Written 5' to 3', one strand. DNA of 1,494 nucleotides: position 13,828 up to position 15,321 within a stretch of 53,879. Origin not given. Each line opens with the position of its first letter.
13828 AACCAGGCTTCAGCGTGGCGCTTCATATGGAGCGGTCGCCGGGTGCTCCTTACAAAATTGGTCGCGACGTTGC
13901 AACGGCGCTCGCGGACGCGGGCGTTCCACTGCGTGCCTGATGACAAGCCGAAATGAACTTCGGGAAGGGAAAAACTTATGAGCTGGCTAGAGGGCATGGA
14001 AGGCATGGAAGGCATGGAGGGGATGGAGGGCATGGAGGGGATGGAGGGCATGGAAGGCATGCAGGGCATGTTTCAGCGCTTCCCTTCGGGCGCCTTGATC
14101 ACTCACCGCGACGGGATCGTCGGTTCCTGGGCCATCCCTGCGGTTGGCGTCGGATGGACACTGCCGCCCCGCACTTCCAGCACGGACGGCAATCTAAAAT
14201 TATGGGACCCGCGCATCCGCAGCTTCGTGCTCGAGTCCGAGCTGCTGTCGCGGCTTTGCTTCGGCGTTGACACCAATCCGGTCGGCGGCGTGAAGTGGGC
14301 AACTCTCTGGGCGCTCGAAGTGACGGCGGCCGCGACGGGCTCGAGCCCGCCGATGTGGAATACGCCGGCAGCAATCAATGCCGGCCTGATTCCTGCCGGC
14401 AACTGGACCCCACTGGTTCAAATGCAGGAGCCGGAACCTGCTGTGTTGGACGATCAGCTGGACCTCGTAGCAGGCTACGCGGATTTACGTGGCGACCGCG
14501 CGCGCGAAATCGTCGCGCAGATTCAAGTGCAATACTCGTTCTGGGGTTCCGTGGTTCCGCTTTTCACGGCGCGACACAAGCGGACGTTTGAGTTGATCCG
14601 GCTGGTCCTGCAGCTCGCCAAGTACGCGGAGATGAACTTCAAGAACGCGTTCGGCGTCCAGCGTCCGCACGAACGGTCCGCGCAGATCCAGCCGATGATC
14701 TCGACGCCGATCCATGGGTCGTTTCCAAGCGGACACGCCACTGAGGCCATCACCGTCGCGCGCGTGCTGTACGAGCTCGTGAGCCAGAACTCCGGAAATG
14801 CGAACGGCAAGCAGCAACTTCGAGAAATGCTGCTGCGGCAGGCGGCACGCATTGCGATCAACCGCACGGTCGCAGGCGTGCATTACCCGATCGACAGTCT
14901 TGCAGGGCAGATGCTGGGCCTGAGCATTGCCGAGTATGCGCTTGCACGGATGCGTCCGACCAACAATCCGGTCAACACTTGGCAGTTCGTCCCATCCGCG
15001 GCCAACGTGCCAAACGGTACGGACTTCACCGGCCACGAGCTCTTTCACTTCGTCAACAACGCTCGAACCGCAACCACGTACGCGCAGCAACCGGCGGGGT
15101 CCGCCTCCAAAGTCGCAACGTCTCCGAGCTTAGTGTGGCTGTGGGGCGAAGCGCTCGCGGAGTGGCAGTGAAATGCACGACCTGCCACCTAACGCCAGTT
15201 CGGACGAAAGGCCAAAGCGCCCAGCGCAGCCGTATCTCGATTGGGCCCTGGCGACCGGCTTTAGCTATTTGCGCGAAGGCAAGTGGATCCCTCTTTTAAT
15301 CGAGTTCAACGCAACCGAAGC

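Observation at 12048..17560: Cyclase-TPR / soluble PAP2-like / signal-less S8 protease cassette: candidate uncharacterised signalling or conflict system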

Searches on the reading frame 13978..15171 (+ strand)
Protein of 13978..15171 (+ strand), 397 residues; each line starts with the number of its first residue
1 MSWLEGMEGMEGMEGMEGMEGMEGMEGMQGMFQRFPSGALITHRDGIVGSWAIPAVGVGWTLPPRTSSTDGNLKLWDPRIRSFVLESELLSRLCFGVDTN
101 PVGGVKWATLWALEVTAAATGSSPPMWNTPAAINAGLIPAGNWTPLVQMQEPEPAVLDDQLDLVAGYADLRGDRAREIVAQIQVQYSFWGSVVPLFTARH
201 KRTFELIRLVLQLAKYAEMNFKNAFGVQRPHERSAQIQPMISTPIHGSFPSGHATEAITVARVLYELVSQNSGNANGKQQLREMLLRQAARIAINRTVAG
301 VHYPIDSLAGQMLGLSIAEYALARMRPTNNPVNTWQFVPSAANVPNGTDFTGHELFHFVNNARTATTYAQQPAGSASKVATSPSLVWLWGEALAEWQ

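Call 3: search_protein_families(library=pfam, proteins=[window:13978-15171:+], max_evalue=0.1)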
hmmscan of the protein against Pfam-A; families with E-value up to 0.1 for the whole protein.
window:13978-15171:+ (397 aa): 3 families
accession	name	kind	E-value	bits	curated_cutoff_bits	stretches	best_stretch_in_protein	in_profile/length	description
PF01569.27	PAP2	-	4.4e-13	49.6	27.2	1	214-319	12-119/130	PAP2 superfamily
PF01391.23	Collagen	-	0.005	17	27.2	1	6-30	4-28/60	Collagen triple helix repeat (20 copies)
PF14378.12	PAP2_3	-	0.0096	16.2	27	1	227-316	106-186/190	PAP2 superfamily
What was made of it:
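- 13978..15171 (+): Gene 2: a soluble PAP2-superfamily histidine phosphatase of 397 aa. Layout: disordered N-terminus with MEG repeats (aa 1-67), extra alpha/beta region (aa ~70-160), catalytic helical core (aa ~201-330, nt 14578-14967) and a C-terminal extension ending in the invariant E-W motif. Pfam PAP2 E 4e-13 (call 3).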

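Call 4: search_protein_families(library=ncbifam, proteins=[window:13978-15171:+], max_evalue=0.1)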
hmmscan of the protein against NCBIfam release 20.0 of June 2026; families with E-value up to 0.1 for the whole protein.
window:13978-15171:+ (397 aa): 3 families
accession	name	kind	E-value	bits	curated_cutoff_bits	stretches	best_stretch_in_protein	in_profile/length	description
NF008813.0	PRK11837.1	equivalog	6.1e-05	23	229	1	178-315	37-162/202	undecaprenyl-diphosphate phosphatase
NF047884.1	UdeprDiPSep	equivalog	7.2e-05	22.8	250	1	222-322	93-184/188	undecaprenyl-diphosphatase SepP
NF007975.0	PRK10699.1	equivalog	0.037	13.4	261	1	248-322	158-227/254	phosphatidylglycerophosphatase B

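Call 5: search_protein_families(library=padloc, proteins=[window:13978-15171:+], max_evalue=0.1)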
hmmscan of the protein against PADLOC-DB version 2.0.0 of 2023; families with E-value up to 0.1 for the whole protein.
window:13978-15171:+ (397 aa): 0 families

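Call 6: search_solved_structures(query=window:13978-15171:+, max_evalue=1, show_alignments=2)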
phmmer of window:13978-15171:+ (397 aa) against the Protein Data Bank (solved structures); distinct sequences matched with E-value up to 1: 6.
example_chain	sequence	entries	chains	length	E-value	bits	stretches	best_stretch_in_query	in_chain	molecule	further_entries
6ebu_A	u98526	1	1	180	6.2e-05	25.7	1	188-317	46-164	LpxE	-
7f17_A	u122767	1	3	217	0.00014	24.6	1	219-319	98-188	Acid phosphatase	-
7f18_A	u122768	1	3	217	0.00029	23.5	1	219-319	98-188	Acid phosphatase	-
1qi9_A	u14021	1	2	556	0.0035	19.9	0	228-273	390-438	Vanadium-dependent bromoperoxidase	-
3tdn_A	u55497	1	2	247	0.034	16.7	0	248-301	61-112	FLR SYMMETRIC ALPHA-BETA TIM BARREL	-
5jki_A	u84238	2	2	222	0.058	15.9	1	246-317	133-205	Putative lipid phosphate phosphatase YodM | Phosphatidylglycerophosphatase B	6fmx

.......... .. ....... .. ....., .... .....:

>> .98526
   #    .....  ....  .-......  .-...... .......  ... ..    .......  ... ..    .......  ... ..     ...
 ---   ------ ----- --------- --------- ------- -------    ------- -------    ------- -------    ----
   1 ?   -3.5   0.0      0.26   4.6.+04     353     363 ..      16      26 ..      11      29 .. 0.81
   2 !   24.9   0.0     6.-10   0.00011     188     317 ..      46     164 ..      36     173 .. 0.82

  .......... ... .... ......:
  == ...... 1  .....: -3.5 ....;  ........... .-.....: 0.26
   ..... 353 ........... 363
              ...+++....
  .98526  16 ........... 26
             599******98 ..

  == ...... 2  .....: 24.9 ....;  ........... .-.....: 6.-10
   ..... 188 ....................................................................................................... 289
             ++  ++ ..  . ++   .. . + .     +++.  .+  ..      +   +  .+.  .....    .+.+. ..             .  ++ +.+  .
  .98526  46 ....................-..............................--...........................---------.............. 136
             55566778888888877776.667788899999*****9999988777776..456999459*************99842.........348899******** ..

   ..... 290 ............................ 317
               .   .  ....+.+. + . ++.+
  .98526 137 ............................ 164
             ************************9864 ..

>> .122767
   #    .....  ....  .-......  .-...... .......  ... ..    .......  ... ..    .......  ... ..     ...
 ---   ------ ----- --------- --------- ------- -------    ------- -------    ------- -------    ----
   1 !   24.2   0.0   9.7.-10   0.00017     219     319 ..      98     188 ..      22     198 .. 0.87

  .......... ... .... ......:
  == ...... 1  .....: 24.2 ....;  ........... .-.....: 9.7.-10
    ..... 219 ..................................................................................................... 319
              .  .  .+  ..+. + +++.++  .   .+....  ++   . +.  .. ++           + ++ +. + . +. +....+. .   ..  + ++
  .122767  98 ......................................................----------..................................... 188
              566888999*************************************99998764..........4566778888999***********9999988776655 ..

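Call 17: find_homologous_proteins(query=window:13978-15171:+)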
Query window:13978-15171:+ (397 aa): 325 proteins with E <= 0.001 among 8000 candidates; the best 120 are listed.
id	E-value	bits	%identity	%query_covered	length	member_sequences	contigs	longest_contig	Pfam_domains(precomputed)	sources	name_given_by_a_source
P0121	2.5e-109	384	56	87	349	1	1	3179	PF22778.4,PF01569.28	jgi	jgi:membrane-associated phospholipid phosphatase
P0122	5.4e-100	354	65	65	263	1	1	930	PF22778.4,PF01569.28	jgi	jgi:hypothetical protein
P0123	1.2e-98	349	61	71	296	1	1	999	PF22778.4,PF01569.28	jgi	jgi:membrane-associated phospholipid phosphatase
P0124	4.1e-97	344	63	65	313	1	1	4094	PF22778.4,PF01569.28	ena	-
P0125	3.7e-94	334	50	94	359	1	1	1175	PF22778.4,PF01569.28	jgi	-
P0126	2.7e-91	325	56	77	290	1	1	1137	PF22778.4,PF01569.28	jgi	jgi:membrane-associated phospholipid phosphatase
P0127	9.9e-91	323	51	86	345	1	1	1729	PF22778.4,PF01569.28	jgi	-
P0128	6.0e-89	317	62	60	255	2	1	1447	PF22778.4,PF01569.28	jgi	jgi:membrane-associated phospholipid phosphatase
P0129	2.0e-88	315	50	91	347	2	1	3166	PF22778.4,PF01569.28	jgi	jgi:membrane-associated phospholipid phosphatase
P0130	3.6e-82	295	66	54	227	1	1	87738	PF22778.4,PF01569.28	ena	-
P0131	2.3e-81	292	59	62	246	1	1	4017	PF22778.4,PF01569.28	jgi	jgi:hypothetical protein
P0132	4.6e-79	285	50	72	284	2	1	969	PF22778.4,PF01569.28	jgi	-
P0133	5.0e-79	285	55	63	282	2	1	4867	PF22778.4,PF01569.28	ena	-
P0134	4.1e-78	282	56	62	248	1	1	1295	PF22778.4,PF01569.28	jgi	jgi:hypothetical protein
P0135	1.2e-77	280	54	68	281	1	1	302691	PF22778.4,PF01569.28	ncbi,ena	-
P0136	5.2e-75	271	59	59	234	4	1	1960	PF22778.4,PF01569.28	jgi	jgi:hypothetical protein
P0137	2.6e-72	262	52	64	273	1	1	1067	PF22778.4,PF01569.28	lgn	-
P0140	5.0e-69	252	54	63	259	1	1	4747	PF22778.4,PF01569.28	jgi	jgi:membrane-associated phospholipid phosphatase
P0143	5.6e-65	238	49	66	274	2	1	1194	PF22778.4,PF01569.28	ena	-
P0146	1.2e-63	234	50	62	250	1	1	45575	PF22778.4,PF01569.28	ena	-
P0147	2.6e-62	230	43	90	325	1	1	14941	PF22778.4,PF01569.28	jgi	jgi:hypothetical protein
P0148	4.6e-62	229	43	91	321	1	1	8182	PF22778.4,PF01569.28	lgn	-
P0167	1.3e-57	214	49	63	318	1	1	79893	PF22778.4,PF01569.28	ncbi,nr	ncbi:MAG: PA-phosphatase [Burkholderiales bacterium]|nr:MAG: PA-phosphatase [Burkholderiales bacteri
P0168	1.5e-57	214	38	90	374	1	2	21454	PF22778.4,PF01569.28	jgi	jgi:membrane-associated phospholipid phosphatase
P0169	1.7e-57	214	38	91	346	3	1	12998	PF22778.4,PF01569.28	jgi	jgi:membrane-associated phospholipid phosphatase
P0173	6.4e-57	212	39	82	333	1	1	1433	PF22778.4,PF01569.28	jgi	jgi:hypothetical protein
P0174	9.1e-56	208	38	91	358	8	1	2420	PF22778.4,PF01569.28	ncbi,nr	ncbi:MAG TPA: phosphatase PAP2 family protein [Steroidobacteraceae bacterium]|nr:phosphatase PAP2 fa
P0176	1.4e-55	207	39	90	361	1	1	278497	PF22778.4,PF01569.28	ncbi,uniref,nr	ncbi:phosphatase PAP2 family protein [Microvirga arsenatis]|uniref:Phosphatase PAP2 family protein n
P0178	1.7e-55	207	47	63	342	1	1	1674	PF22778.4,PF01569.28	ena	-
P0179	2.4e-55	207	36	90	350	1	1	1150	PF22778.4,PF01569.28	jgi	-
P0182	1.2e-54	204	49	59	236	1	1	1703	PF22778.4,PF01569.28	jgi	jgi:membrane-associated phospholipid phosphatase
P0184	1.6e-54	204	38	91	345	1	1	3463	PF22778.4,PF01569.28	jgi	jgi:membrane-associated phospholipid phosphatase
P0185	3.1e-54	203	44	65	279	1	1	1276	PF22778.4,PF01569.28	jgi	jgi:membrane-associated phospholipid phosphatase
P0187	4.6e-54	202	40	90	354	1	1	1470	PF22778.4,PF01569.28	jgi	-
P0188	5.3e-54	202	46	63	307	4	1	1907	PF22778.4,PF01569.28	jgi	jgi:hypothetical protein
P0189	5.7e-54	202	38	91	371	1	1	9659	PF22778.4,PF01569.28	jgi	jgi:membrane-associated phospholipid phosphatase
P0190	8.4e-54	202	36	82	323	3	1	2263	PF22778.4,PF01569.28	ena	-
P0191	1.2e-53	201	37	82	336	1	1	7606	PF22778.4,PF01569.28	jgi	jgi:hypothetical protein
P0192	1.3e-53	201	36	91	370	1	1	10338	PF22778.4,PF01569.28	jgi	jgi:membrane-associated phospholipid phosphatase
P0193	1.4e-53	201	39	91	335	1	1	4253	PF22778.4,PF01569.28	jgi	jgi:membrane-associated phospholipid phosphatase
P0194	6.1e-53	199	38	93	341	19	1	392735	PF22778.4,PF01569.28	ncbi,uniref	ncbi:phosphatase PAP2 family protein [Hydrogenophaga sp. ZJX-1]|uniref:phosphatase PAP2 family prote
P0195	1.1e-52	198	45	63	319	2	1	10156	PF22778.4,PF01569.28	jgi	jgi:membrane-associated phospholipid phosphatase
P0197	1.5e-52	197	38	91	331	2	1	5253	PF22778.4,PF01569.28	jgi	jgi:hypothetical protein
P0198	1.5e-52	197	46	63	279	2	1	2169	PF22778.4,PF01569.28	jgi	jgi:hypothetical protein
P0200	2.1e-52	197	40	82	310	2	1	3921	PF22778.4,PF01569.28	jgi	jgi:membrane-associated phospholipid phosphatase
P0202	2.6e-52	197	46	62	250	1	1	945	PF22778.4,PF01569.28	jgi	jgi:membrane-associated phospholipid phosphatase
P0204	4.0e-52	196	43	63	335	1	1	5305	PF22778.4,PF01569.28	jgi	jgi:membrane-associated phospholipid phosphatase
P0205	4.8e-52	196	46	64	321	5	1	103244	PF22778.4,PF01569.28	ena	-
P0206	4.9e-52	196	45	63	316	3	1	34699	PF22778.4,PF01569.28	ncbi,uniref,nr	ncbi:MAG: phosphatase PAP2 family protein [Hydrogenophaga sp.]|uniref:phosphatase PAP2 family protei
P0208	7.5e-52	195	44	63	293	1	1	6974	PF22778.4,PF01569.28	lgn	-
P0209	8.8e-52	195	44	64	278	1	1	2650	PF22778.4,PF01569.28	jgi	jgi:membrane-associated phospholipid phosphatase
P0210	9.5e-52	195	49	50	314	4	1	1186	PF22778.4,PF01569.28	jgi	-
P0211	9.7e-52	195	45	63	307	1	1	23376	PF22778.4,PF01569.28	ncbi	-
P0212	1.2e-51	194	38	91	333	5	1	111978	PF22778.4,PF01569.28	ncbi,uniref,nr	ncbi:phosphatase PAP2 family protein [Hydrogenophaga aromaticivorans]|uniref:phosphatase PAP2 family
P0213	1.4e-51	194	42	64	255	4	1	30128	PF22778.4,PF01569.28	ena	-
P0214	1.5e-51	194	40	91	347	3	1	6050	PF22778.4,PF01569.28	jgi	jgi:membrane-associated phospholipid phosphatase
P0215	1.6e-51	194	40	82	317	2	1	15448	PF22778.4,PF01569.28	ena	-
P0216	2.6e-51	193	45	63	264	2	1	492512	PF22778.4,PF01569.28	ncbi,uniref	ncbi:PA-phosphatase [Hydrogenophaga sp.]|uniref:PA-phosphatase n=1 Tax=Hydrogenophaga sp. TaxID=1904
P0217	3.4e-51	193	38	91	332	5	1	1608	PF22778.4,PF01569.28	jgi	jgi:hypothetical protein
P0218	4.3e-51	193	38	90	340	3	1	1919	PF22778.4,PF01569.28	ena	-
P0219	4.3e-51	193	37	91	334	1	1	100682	PF22778.4,PF01569.28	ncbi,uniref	ncbi:phosphatase PAP2 family protein [Hydrogenophaga sp.]|uniref:phosphatase PAP2 family protein n=1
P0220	4.4e-51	193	42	64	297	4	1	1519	PF22778.4,PF01569.28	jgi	jgi:hypothetical protein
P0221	4.7e-51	192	45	63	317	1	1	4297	PF22778.4,PF01569.28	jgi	jgi:membrane-associated phospholipid phosphatase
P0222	5.2e-51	192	40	91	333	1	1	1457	PF22778.4,PF01569.28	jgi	jgi:hypothetical protein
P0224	7.1e-51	192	35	95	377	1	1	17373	PF22778.4,PF01569.28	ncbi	ncbi:MAG: phosphatase PAP2 family protein [Geminicoccaceae bacterium]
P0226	1.0e-50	191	38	90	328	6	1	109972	PF22778.4,PF01569.28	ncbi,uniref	ncbi:phosphatase PAP2 family protein [Methylobacterium sp. GC_Met_3]|uniref:phosphatase PAP2 family 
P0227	1.1e-50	191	38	90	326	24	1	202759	PF22778.4,PF01569.28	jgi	jgi:hypothetical protein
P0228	1.2e-50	191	41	63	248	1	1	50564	PF22778.4,PF01569.28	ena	-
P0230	2.4e-50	190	38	90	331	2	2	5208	PF22778.4,PF01569.28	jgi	jgi:membrane-associated phospholipid phosphatase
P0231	2.4e-50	190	47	64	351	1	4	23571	PF22778.4,PF01569.28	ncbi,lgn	-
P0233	2.9e-50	190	43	60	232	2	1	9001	PF22778.4,PF01569.28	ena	-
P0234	3.6e-50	190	46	64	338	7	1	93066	PF22778.4,PF01569.28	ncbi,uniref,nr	ncbi:MAG: hypothetical protein KAF64_00855 [Hydrogenophaga sp.]|uniref:phosphatase PAP2 family prote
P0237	4.2e-50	189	44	63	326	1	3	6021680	PF22778.4,PF01569.28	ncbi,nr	ncbi:phosphatase PAP2 family protein [Methylobacterium symbioticum]|nr:phosphatase PAP2 family prote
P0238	4.5e-50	189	42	76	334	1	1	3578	PF22778.4,PF01569.28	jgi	-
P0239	5.5e-50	189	38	82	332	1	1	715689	PF22778.4,PF01569.28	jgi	jgi:membrane-associated phospholipid phosphatase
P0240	6.2e-50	189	36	90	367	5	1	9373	PF22778.4,PF01569.28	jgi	jgi:membrane-associated phospholipid phosphatase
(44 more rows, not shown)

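Call 20: search_protein_families(library=pfam, proteins=[P0121, P0194, P0237], max_evalue=0.01)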
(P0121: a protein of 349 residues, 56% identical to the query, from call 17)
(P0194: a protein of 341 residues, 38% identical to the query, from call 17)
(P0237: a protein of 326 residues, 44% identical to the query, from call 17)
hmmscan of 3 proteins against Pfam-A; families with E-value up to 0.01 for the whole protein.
P0121 (349 aa): 1 family
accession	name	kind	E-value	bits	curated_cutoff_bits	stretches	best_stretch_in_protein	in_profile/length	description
PF01569.27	PAP2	-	3.8e-12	46.5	27.2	1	158-267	9-121/130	PAP2 superfamily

P0194 (341 aa): 1 family
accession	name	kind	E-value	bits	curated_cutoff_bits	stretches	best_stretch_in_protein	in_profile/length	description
PF01569.27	PAP2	-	2.1e-13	50.6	27.2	1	156-271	6-122/130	PAP2 superfamily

P0237 (326 aa): 1 family
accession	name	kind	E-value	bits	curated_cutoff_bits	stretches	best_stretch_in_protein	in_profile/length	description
PF01569.27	PAP2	-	4.3e-10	39.9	27.2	1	145-248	11-118/130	PAP2 superfamily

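Call 32: predict_structure(alignment_id=A2)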
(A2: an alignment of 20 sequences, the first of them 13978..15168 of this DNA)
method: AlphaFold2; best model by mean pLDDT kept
length: 397 residues; sequences in the alignment: 20
mean_pLDDT: 77.7   pTM: 0.78
mean pLDDT of the five models: 77.7, 76.2, 76.2, 76.0, 75.9
residues with pLDDT >= 90: 189; 70-90: 104; 50-70: 18; < 50: 86
segments of 3 or more residues with pLDDT < 50: 1-67, 118-136
pLDDT, mean of each block of 10 residues (from residue 1): 38 42 37 39 35 40 50 81 90 85 87 67 39 48 89 93 91 89 85 93 95 95 93 93 82 95 94 84 92 91 93 95 88 93 74 77 90 85 92 93
secondary structure, 60 per line:
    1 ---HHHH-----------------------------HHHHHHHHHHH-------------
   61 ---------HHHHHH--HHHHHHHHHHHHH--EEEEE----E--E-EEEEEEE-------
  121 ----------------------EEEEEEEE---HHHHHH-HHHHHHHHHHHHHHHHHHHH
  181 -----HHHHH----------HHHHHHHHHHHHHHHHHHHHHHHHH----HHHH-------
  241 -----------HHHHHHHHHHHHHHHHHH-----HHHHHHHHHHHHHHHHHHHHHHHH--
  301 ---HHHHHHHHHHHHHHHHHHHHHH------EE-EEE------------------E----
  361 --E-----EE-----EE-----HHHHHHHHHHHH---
elements in order: H4-7 H37-47 H70-75 H78-90 E93-97 E107-113 E143-150 H154-159 H161-180 H186-190 H201-225 H230-233 H252-269 H275-298 H304-325 E335-337 H383-394
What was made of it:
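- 13978..15171 (+): The AF2 model has pLDDT 77.7 (call 32).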

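Call 35: fold_search(model_id=the predicted structure, library=pdb)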
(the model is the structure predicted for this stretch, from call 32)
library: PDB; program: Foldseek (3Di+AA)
matches with E <= 10: 179; with E <= 0.001: 27
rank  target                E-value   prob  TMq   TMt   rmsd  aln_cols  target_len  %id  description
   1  7f17_A                9.2e-07  1.00  0.37  0.68   2.7       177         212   23  Crystal Structure of acid phosphatase (released 2021-10-27)
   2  7f17_B                1.3e-06  1.00  0.39  0.71   2.4       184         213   24  Crystal Structure of acid phosphatase (released 2021-10-27)
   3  7f18_C                1.9e-06  1.00  0.38  0.69   2.5       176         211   23  Crystal Structure of a mutant of acid phosphatase from Pseudomonas aeruginosa (Q57H/W58P/D135R) (released 2021-10-27)
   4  7f18_A                2.4e-06  1.00  0.38  0.69   2.6       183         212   24  Crystal Structure of a mutant of acid phosphatase from Pseudomonas aeruginosa (Q57H/W58P/D135R) (released 2021-10-27)
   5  7f17_C                2.8e-06  1.00  0.38  0.69   7.1       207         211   22  Crystal Structure of acid phosphatase (released 2021-10-27)
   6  8yc1_B                3.6e-05  1.00  0.36  0.60   3.0       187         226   19  Acid phosphate hydrolase from Shigella flexneri (apo) (released 2025-02-19)
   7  1iw8_F                6.8e-05  1.00  0.36  0.63   2.9       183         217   18  Crystal Structure of a mutant of acid phosphatase from Escherichia blattae (G74D/I153T) (released 2002-09-11)
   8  9qci_B                8.3e-05  1.00  0.36  0.62   3.3       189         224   18  Crystal structure of PhoC mutant acid phosphatase (released 2026-01-14)
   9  8yc1_A                1.3e-04  1.00  0.30  0.49   6.3       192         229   20  Acid phosphate hydrolase from Shigella flexneri (apo) (released 2025-02-19)
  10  9qci_A                1.6e-04  1.00  0.36  0.61   2.7       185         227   19  Crystal structure of PhoC mutant acid phosphatase (released 2026-01-14)
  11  1iw8_B                1.6e-04  1.00  0.35  0.62   2.8       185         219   19  Crystal Structure of a mutant of acid phosphatase from Escherichia blattae (G74D/I153T) (released 2002-09-11)
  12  1iw8_E                1.6e-04  1.00  0.35  0.62   2.9       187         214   19  Crystal Structure of a mutant of acid phosphatase from Escherichia blattae (G74D/I153T) (released 2002-09-11)
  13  8yc1_C                1.6e-04  1.00  0.35  0.59   3.3       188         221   18  Acid phosphate hydrolase from Shigella flexneri (apo) (released 2025-02-19)
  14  9qcj_C                1.7e-04  1.00  0.37  0.64   2.6       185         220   17  Crystal structure of PhoC wild type acid phosphatase (released 2026-01-14)
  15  9qcj_A                1.8e-04  1.00  0.36  0.62   2.7       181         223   18  Crystal structure of PhoC wild type acid phosphatase (released 2026-01-14)
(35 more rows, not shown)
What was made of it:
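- On PAP2 / class A acid phosphatase: The fold matches class A phosphatases (call 35).
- On Vanadium haloperoxidase: Foldseek matches to VHPOs are weak (E 1e-2 to 0.3) compared with 1e-6 for acid phosphatases (call 35).
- Checked: The PAP2 fold is nearer to soluble class A acid phosphatases than to vanadium haloperoxidases (call 35).
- The PAP2 core matches class A acid phosphatases (call 35).
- Tried and rejected: It was demoted because acid phosphatases match about 10,000-fold better by E-value (call 35).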

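Call 38: find_encoding_contigs(protein=P0194, flank=8000, max_places=3)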
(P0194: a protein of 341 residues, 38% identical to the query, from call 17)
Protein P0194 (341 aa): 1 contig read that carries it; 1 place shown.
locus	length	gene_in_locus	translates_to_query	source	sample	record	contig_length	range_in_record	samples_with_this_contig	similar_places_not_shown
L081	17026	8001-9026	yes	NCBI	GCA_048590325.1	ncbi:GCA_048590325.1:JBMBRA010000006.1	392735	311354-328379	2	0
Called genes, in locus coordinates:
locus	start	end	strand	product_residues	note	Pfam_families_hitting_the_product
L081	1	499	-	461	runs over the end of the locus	PF01656:CbiA, PF13500:AAA_26 (faint), PF07685:GATase_3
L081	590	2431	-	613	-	PF07715:Plug, PF00593:TonB_dep_Rec_b-barrel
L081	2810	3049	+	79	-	PF06005:ZapB (weak)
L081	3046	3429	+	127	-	PF05164:ZapA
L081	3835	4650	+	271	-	PF01925:TauE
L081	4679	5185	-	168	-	PF03737:RraA-like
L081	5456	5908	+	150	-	-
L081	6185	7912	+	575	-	PF14559:TPR_19 (faint)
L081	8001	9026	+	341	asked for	PF01569:PAP2, PF22778:VCPO_2nd (weak)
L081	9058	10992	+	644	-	-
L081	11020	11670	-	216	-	PF00027:cNMP_binding, PF13545:HTH_Crp_2, PF00325:Crp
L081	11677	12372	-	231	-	-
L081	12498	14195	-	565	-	PF02776:TPP_enzyme_N, PF00205:TPP_enzyme_M, PF02775:TPP_enzyme_C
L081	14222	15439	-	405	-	PF07690:MFS_1, PF12832:MFS_1_like, PF07690:MFS_1 (weak)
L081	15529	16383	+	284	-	PF00165:HTH_AraC (faint), PF12833:HTH_18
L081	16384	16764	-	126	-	PF03960:ArsC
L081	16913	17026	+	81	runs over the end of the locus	-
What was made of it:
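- On Vanadium haloperoxidase: Homologues carry a weak PF22778 VCPO_2nd hit (calls 17, 38).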

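Call 39: find_encoding_contigs(protein=P0237, flank=8000, max_places=3)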
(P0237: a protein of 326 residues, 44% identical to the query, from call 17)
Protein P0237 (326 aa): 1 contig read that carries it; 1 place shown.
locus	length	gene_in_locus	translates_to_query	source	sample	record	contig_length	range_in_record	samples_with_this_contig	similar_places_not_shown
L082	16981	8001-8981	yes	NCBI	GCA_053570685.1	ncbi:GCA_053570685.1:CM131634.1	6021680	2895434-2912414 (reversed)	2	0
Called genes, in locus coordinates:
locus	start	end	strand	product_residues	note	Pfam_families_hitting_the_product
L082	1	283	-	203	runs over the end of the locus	PF04832:SOUL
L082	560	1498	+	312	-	PF02678:Pirin, PF05726:Pirin_C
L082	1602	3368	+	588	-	PF00999:Na_H_Exchanger, PF02254:TrkA_N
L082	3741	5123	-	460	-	PF00067:p450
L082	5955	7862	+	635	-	PF13432:TPR_16 (faint), PF00515:TPR_1 (faint), PF07719:TPR_2 (faint), PF13431:TPR_17 (faint), PF23914:TPR_CcmH_CycH (weak)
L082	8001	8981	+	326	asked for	PF01569:PAP2, PF22778:VCPO_2nd (weak)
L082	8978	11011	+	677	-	-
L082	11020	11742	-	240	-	PF00027:cNMP_binding, PF13545:HTH_Crp_2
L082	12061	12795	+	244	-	-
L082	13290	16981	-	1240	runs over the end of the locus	PF08471:Ribonuc_red_2_N, PF02867:Ribonuc_red_lgC, PF12637:TSCPD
